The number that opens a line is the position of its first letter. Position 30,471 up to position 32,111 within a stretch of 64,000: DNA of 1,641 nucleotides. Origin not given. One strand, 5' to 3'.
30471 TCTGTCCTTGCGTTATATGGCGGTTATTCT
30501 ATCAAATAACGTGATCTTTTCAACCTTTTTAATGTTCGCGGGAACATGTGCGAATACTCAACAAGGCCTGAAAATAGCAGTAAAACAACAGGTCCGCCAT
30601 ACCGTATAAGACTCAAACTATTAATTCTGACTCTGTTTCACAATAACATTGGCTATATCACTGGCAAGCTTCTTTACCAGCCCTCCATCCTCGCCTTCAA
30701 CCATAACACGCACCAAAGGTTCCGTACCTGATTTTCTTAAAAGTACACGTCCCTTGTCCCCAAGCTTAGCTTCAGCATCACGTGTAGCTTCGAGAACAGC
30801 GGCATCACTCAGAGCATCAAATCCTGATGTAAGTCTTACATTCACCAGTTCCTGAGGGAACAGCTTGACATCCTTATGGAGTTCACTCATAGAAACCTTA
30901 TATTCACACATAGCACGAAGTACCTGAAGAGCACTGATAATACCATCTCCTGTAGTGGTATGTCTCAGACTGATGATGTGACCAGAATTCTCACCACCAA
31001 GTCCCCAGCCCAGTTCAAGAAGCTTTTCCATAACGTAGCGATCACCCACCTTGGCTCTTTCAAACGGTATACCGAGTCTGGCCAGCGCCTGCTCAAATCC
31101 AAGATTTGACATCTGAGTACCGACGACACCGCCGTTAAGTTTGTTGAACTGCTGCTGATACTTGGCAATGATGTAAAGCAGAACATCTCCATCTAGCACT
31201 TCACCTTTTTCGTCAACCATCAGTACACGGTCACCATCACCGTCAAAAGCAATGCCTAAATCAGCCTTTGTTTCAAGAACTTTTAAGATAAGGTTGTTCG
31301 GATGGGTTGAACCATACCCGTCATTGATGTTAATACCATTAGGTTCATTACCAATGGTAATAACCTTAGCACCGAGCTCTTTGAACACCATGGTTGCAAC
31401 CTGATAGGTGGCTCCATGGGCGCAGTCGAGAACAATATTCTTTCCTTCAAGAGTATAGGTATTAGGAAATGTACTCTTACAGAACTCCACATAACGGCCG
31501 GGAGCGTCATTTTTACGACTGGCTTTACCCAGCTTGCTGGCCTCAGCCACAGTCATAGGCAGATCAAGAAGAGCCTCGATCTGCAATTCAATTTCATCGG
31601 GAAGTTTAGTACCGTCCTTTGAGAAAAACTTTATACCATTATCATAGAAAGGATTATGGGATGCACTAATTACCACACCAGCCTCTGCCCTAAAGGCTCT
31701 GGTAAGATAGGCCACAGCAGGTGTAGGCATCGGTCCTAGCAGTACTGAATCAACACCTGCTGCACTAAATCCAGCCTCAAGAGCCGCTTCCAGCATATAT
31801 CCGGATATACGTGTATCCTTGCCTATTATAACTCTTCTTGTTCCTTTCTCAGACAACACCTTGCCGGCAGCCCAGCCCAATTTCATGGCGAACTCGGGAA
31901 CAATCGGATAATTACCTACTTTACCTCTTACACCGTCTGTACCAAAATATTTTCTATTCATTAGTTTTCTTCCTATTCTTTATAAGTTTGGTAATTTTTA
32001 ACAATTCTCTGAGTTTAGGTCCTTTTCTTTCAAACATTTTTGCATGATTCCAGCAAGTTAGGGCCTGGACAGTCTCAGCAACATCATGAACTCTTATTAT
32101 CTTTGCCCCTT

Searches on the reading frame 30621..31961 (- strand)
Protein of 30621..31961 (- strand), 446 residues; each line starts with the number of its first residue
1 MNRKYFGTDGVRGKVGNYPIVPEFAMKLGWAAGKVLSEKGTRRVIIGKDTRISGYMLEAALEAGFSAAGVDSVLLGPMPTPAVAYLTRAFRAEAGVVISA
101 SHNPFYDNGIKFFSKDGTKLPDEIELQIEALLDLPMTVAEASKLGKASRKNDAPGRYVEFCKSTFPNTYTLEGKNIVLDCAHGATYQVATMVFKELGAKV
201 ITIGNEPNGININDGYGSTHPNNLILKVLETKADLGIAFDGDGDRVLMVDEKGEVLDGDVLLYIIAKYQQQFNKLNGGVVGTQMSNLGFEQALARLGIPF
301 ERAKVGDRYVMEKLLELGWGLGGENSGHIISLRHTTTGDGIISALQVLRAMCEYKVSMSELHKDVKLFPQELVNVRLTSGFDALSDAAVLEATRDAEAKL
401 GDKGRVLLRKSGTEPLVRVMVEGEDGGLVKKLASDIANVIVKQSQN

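Call 24: find_homologous_proteins(query=window:30621-31961:-, max_evalue=1e-100)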
Query window:30621-31961:- (446 aa): 8000 proteins with E <= 1e-100 among 8000 candidates; the best 120 are listed.
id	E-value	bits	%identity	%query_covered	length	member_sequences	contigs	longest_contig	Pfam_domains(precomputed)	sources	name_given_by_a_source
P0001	2.2e-292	987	100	100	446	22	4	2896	PF02878.23,PF00408.27,PF02879.23,PF02880.23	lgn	-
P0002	3.5e-266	901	91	100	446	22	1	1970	PF02878.23,PF00408.27,PF02879.23,PF02880.23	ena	-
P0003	5.1e-257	871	87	100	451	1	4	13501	PF02878.23,PF00408.27,PF02879.23,PF02880.23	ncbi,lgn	-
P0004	1.3e-243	827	84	100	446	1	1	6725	PF02878.23,PF00408.27,PF02879.23,PF02880.23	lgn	-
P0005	2.2e-242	823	83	100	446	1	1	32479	PF02878.23,PF00408.27,PF02879.23,PF02880.23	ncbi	ncbi:MAG: phosphoglucosamine mutase [Succinivibrionaceae bacterium]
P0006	3.1e-242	822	82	100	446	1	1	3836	PF02878.23,PF00408.27,PF02879.23,PF02880.23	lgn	-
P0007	3.5e-241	819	83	100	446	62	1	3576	PF02878.23,PF00408.27,PF02879.23,PF02880.23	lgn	-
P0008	5.8e-241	818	83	100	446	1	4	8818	PF02878.23,PF00408.27,PF02879.23,PF02880.23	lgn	-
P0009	5.8e-241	818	83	100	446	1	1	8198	PF02878.23,PF00408.27,PF02879.23,PF02880.23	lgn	-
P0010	2.3e-240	816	83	100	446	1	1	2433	PF02878.23,PF00408.27,PF02879.23,PF02880.23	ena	-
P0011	3.2e-240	815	83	100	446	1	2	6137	PF02878.23,PF00408.27,PF02879.23,PF02880.23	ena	-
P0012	3.3e-239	812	81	100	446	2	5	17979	PF02878.23,PF00408.27,PF02879.23,PF02880.23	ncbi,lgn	-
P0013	3.4e-239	812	82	100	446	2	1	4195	PF02878.23,PF00408.27,PF02879.23,PF02880.23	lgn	-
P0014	9.4e-239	811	83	100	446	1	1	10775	PF02878.23,PF00408.27,PF02879.23,PF02880.23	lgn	-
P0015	1.5e-237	807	83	100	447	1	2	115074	PF02878.23,PF00408.27,PF02879.23,PF02880.23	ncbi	-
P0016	1.2e-236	804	81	100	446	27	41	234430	PF02878.23,PF00408.27,PF02879.23,PF02880.23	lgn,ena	-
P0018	3.0e-232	789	80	100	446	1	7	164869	PF02878.23,PF00408.27,PF02879.23,PF02880.23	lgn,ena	-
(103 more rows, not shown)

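Call 25: find_encoding_contigs(protein=P0003, flank=10000, max_places=1)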
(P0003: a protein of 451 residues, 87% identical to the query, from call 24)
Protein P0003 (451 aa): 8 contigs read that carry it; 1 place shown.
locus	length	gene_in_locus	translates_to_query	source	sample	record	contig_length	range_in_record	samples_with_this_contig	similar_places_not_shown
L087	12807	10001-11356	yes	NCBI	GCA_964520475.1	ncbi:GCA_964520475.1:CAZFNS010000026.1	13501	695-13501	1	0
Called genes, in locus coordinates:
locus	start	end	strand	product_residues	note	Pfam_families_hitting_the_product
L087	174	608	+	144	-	PF00692:dUTPase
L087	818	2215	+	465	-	PF00149:Metallophos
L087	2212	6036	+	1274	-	PF02463:SMC_N, PF13476:AAA_23, PF13555:AAA_29 (weak), PF13558:SbcC_Walker_B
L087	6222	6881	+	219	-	PF01728:FtsJ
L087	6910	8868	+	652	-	PF06480:FtsH_ext, PF06068:TIP49 (faint), PF00004:AAA, PF17862:AAA_lid_3, PF01434:Peptidase_M41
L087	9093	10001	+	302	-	PF00809:Pterin_bind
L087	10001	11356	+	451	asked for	PF02878:PGM_PMM_I, PF02879:PGM_PMM_II, PF02880:PGM_PMM_III, PF00408:PGM_PMM_IV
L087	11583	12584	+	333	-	-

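Call 26: find_encoding_contigs(protein=P0015, flank=10000, max_places=1)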
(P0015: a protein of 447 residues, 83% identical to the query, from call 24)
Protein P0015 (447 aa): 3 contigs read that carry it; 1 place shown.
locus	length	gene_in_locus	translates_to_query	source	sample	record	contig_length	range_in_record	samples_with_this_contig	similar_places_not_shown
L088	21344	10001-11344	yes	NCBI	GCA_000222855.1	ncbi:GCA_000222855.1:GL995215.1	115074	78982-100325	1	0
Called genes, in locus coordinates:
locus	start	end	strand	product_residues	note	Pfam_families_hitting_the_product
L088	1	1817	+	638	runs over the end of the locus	PF00012:HSP70, PF06723:MreB_Mbl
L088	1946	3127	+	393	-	-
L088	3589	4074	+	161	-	PF03449:GreA_GreB_N, PF01272:GreA_GreB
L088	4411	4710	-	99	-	PF01985:CRS1_YhbY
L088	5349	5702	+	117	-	PF04355:BamE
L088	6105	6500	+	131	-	PF01728:FtsJ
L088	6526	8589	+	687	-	PF06480:FtsH_ext, PF06068:TIP49 (weak), PF00004:AAA, PF17862:AAA_lid_3, PF01434:Peptidase_M41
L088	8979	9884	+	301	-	PF00809:Pterin_bind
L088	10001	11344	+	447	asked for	PF02878:PGM_PMM_I, PF02879:PGM_PMM_II, PF02880:PGM_PMM_III, PF00408:PGM_PMM_IV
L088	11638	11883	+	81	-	PF09820:AAA-ATPase_like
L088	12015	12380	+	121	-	PF09820:AAA-ATPase_like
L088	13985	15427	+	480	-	PF02086:MethyltransfD12 (faint), PF03602:Cons_hypoth95 (faint), PF27727:UCP028340, PF01555:N6_N4_Mtase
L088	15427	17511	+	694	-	PF00270:DEAD, PF04851:ResIII, PF20720:nSTAND3 (faint)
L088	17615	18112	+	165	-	PF00881:Nitroreductase, PF14512:TM1586_NiRdase (faint), PF00881:Nitroreductase (weak)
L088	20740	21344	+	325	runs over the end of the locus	PF00005:ABC_tran, PF13304:AAA_21 (faint), PF12848:ABC_tran_Xtn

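Call 27: find_encoding_contigs(protein=P0016, flank=10000, max_places=1)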
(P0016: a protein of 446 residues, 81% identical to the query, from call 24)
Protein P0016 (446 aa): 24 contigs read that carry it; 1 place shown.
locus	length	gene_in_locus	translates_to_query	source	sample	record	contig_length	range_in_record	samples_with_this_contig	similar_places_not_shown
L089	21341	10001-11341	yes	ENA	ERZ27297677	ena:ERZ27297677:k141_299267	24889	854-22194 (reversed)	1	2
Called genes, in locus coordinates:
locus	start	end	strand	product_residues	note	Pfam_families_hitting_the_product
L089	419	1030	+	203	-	PF01025:GrpE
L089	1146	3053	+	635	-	PF00012:HSP70, PF06723:MreB_Mbl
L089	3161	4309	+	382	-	-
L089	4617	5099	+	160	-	PF03449:GreA_GreB_N, PF01272:GreA_GreB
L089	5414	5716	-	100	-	PF01985:CRS1_YhbY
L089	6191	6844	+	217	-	PF01728:FtsJ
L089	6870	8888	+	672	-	PF06480:FtsH_ext, PF06068:TIP49 (weak), PF00004:AAA, PF17862:AAA_lid_3, PF01434:Peptidase_M41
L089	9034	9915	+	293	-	PF00809:Pterin_bind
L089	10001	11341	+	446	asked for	PF02878:PGM_PMM_I, PF02879:PGM_PMM_II, PF02880:PGM_PMM_III, PF00408:PGM_PMM_IV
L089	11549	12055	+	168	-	PF03840:SecG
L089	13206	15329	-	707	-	PF03477:ATP-cone, PF13597:NRDD, PF01228:Gly_radical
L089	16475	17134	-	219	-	PF06026:Rib_5-P_isom_A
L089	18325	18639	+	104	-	PF00665:rve (weak)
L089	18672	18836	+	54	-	PF13333:rve_2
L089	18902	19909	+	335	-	-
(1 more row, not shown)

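Call 28: find_encoding_contigs(protein=P0018, flank=10000, max_places=1)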
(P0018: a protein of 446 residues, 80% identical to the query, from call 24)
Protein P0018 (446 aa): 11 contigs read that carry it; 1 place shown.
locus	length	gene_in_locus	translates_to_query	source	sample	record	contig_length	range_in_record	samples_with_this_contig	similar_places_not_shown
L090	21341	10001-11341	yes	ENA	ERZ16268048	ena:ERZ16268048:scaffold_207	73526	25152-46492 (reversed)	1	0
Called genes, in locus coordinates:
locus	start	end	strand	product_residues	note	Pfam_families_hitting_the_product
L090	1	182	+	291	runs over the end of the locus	PF00140:Sigma70_r1_2, PF04542:Sigma70_r2, PF04545:Sigma70_r4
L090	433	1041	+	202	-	PF01025:GrpE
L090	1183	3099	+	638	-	PF00012:HSP70, PF06723:MreB_Mbl, PF02782:FGGY_C (faint)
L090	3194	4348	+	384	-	PF00226:DnaJ, PF01556:DnaJ_C, PF00684:DnaJ_CXXCXGXG, PF27439:DnaJ_C_2 (weak)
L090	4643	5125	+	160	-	PF03449:GreA_GreB_N, PF01272:GreA_GreB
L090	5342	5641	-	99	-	PF01985:CRS1_YhbY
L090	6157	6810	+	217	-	PF01728:FtsJ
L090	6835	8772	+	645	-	PF06480:FtsH_ext, PF06068:TIP49 (weak), PF00004:AAA, PF17862:AAA_lid_3, PF01434:Peptidase_M41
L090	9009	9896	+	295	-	PF00809:Pterin_bind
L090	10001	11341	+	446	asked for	PF02878:PGM_PMM_I, PF02879:PGM_PMM_II, PF02880:PGM_PMM_III, PF00408:PGM_PMM_IV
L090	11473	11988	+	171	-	PF03840:SecG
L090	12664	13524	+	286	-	-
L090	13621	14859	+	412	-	PF03783:CsgG (weak)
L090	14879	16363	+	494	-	PF20891:DUF6844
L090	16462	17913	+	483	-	-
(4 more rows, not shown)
